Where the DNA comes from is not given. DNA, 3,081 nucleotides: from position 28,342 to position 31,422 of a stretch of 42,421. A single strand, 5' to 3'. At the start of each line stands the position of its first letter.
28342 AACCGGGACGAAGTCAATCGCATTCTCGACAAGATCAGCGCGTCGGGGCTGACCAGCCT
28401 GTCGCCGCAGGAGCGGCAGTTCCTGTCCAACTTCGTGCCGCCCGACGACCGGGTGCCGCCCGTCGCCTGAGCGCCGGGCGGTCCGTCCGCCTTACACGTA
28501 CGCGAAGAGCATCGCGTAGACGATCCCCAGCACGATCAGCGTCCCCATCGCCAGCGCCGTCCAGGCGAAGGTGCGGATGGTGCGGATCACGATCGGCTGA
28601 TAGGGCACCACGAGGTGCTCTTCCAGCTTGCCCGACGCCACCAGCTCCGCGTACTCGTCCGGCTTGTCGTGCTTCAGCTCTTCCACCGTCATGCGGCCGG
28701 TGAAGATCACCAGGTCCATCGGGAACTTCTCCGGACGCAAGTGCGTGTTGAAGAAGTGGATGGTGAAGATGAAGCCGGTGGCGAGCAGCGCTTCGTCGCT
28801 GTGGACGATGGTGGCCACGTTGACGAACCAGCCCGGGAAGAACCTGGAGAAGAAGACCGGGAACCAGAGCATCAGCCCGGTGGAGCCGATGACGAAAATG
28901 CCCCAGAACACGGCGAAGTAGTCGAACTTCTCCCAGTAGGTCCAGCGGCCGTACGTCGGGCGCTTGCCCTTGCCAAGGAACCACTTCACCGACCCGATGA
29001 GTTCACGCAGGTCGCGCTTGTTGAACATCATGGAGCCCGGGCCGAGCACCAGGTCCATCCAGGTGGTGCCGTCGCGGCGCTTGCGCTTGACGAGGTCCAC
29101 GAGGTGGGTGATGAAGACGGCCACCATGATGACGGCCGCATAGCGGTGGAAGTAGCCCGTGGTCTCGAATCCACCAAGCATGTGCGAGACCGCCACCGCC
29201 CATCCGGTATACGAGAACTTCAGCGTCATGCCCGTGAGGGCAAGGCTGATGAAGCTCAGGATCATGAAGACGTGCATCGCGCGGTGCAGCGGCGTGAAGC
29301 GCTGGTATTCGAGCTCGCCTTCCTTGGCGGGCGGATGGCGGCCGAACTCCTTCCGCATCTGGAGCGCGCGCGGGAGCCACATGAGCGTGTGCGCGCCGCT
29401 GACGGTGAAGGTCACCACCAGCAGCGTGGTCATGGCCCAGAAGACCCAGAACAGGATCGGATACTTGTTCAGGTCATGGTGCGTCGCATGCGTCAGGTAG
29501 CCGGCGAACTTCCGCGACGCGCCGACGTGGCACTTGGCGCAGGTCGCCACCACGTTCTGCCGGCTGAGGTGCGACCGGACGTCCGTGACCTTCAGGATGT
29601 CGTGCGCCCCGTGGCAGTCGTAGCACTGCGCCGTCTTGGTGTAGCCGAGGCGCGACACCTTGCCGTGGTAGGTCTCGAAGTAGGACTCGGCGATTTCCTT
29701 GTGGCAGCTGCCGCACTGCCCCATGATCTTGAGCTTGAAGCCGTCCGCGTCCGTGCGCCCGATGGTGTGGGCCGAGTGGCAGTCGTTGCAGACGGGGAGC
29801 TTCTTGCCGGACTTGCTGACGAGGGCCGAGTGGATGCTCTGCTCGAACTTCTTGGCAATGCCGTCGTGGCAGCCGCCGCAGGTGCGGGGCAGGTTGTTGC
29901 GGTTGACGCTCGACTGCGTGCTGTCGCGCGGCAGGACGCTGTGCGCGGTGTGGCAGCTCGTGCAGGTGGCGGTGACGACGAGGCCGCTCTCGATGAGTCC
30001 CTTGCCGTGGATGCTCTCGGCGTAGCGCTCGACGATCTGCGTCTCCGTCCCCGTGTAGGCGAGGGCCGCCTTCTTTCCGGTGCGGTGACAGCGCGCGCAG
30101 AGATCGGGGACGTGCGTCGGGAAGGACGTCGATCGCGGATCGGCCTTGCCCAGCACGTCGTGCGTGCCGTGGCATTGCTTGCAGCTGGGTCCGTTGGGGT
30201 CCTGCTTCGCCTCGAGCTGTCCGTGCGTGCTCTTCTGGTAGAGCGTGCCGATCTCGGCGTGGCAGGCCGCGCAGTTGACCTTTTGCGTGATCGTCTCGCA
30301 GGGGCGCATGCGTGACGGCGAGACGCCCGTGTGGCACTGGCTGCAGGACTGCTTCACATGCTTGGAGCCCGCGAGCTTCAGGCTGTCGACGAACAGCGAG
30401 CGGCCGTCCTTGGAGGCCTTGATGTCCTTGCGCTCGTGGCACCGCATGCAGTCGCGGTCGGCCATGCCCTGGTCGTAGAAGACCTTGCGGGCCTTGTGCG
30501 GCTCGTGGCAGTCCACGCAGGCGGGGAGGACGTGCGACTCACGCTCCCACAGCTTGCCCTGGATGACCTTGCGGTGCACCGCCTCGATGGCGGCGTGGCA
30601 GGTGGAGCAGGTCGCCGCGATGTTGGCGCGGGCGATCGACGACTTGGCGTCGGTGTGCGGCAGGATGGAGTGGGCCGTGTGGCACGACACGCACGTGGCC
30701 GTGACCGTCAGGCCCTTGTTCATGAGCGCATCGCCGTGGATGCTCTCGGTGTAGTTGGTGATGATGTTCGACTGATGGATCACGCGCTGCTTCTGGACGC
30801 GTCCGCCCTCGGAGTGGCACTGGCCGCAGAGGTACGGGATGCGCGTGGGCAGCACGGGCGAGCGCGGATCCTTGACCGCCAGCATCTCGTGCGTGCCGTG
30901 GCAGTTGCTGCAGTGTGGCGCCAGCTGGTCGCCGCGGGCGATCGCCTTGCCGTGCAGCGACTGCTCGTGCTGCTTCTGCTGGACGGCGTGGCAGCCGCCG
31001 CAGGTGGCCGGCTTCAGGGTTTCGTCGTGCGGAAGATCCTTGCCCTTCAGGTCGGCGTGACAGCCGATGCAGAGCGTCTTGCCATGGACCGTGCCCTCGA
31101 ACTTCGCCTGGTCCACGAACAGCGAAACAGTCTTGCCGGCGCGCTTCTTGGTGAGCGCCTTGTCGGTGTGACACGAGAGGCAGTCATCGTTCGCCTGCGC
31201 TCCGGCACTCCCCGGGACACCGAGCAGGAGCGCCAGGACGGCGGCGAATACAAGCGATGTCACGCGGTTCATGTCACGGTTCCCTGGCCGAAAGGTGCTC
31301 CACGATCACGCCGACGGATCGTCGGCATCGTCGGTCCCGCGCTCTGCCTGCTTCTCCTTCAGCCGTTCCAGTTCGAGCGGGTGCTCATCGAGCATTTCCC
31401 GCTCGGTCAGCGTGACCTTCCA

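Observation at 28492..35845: Divergent multiheme-cytochrome locus with two c-type/b-type fusion cytochromes, a tetraheme carrier and an ImcH-like protein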

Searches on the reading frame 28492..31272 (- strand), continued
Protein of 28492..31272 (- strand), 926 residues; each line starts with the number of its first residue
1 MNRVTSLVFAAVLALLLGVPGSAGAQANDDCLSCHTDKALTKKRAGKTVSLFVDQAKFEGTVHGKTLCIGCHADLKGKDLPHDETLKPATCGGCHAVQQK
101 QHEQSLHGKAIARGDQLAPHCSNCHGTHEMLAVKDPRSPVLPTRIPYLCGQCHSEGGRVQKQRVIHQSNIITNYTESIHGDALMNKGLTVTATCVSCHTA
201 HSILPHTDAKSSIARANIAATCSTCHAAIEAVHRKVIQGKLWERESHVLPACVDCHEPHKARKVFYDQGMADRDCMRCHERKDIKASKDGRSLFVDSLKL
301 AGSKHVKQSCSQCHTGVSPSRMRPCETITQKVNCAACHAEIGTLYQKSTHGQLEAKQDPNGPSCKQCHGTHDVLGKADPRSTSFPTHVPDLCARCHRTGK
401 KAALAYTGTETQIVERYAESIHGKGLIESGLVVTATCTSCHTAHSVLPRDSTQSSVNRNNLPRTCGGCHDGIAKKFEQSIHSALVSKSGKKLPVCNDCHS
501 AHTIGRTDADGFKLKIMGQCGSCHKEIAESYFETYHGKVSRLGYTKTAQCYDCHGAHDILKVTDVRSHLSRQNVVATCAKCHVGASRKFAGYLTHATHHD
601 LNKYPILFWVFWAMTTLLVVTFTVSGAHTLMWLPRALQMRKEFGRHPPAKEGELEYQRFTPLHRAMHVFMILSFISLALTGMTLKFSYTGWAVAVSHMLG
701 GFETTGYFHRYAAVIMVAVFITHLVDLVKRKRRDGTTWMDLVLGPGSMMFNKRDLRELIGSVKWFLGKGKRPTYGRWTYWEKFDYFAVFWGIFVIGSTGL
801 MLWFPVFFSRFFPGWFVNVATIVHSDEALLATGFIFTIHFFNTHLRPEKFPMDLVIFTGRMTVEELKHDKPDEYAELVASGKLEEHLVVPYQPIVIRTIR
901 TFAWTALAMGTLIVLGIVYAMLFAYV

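Call 70: find_encoding_contigs(protein=P0336, flank=9000, max_places=1)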
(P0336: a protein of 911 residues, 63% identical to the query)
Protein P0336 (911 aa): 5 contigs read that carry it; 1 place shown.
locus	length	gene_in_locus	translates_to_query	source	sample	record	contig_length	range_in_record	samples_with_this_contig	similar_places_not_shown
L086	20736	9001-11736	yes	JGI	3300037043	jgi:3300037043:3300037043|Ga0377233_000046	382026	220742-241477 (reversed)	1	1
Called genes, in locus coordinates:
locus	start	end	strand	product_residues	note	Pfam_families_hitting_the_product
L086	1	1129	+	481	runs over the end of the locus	PF00158:Sigma54_activat, PF14532:Sigma54_activ_2, PF00004:AAA (faint), PF07724:AAA_2, PF07728:AAA_5 (weak), PF25601:AAA_lid_14, PF02954:HTH_8 (weak)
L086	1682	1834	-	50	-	-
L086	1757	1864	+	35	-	-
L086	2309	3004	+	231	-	-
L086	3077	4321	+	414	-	PF14938:SNAP (faint), PF17874:TPR_MalT (faint), PF00515:TPR_1 (faint), PF07719:TPR_2 (faint), PF13181:TPR_8 (faint), PF13374:TPR_10 (faint), PF13428:TPR_14 (faint), PF13424:TPR_12, +2 more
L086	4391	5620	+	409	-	PF01590:GAF, PF13185:GAF_2, PF13492:GAF_3 (weak), PF02518:HATPase_c, PF14501:HATPase_c_5 (faint)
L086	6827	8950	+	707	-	PF09699:Paired_CXXCH_1 (faint), PF13435:Cytochrome_C554 (faint), PF14537:Cytochrom_c3_2 (faint), PF14522:Cytochrome_C7 (weak), PF01292:Ni_hydr_CYTB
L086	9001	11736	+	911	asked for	PF02085:Cytochrom_CIII (faint), PF03264:Cytochrom_NNT (faint), PF09699:Paired_CXXCH_1 (faint), PF14522:Cytochrome_C7 (faint), PF14537:Cytochrom_c3_2 (faint), PF22113:Mtrc-MtrF_II-IV_dom (weak), PF01292:Ni_hydr_CYTB (weak)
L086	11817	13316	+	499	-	PF03264:Cytochrom_NNT (weak), PF14522:Cytochrome_C7 (faint)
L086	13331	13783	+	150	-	PF00355:Rieske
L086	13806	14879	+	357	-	PF00033:Cytochrome_B, PF13631:Cytochrom_B_N_2, PF00032:Cytochrom_B_C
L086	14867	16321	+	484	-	PF13435:Cytochrome_C554 (faint), PF14522:Cytochrome_C7 (faint), PF09699:Paired_CXXCH_1 (faint), PF14537:Cytochrom_c3_2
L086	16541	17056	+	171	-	PF13435:Cytochrome_C554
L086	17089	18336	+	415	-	-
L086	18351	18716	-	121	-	-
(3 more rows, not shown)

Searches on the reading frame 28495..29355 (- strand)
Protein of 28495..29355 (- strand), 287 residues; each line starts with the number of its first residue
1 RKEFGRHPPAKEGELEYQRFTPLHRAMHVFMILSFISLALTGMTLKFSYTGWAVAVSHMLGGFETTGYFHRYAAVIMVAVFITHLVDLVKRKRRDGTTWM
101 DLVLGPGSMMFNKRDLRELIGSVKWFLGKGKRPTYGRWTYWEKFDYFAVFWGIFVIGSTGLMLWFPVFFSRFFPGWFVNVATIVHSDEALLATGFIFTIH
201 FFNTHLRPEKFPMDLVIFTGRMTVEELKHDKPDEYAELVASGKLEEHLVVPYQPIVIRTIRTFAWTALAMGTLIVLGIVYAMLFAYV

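Call 55: search_solved_structures(query=window:28495-29355:-, max_evalue=1, show_alignments=3)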
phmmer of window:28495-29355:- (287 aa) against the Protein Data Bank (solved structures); distinct sequences matched with E-value up to 1: 1.
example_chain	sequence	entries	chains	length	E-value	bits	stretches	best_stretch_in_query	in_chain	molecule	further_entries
1kqf_C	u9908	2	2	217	0.00038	23.2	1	112-201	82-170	FORMATE DEHYDROGENASE, NITRATE-INDUCIBLE, CYTOCHROME B556(FDN) SUBUNIT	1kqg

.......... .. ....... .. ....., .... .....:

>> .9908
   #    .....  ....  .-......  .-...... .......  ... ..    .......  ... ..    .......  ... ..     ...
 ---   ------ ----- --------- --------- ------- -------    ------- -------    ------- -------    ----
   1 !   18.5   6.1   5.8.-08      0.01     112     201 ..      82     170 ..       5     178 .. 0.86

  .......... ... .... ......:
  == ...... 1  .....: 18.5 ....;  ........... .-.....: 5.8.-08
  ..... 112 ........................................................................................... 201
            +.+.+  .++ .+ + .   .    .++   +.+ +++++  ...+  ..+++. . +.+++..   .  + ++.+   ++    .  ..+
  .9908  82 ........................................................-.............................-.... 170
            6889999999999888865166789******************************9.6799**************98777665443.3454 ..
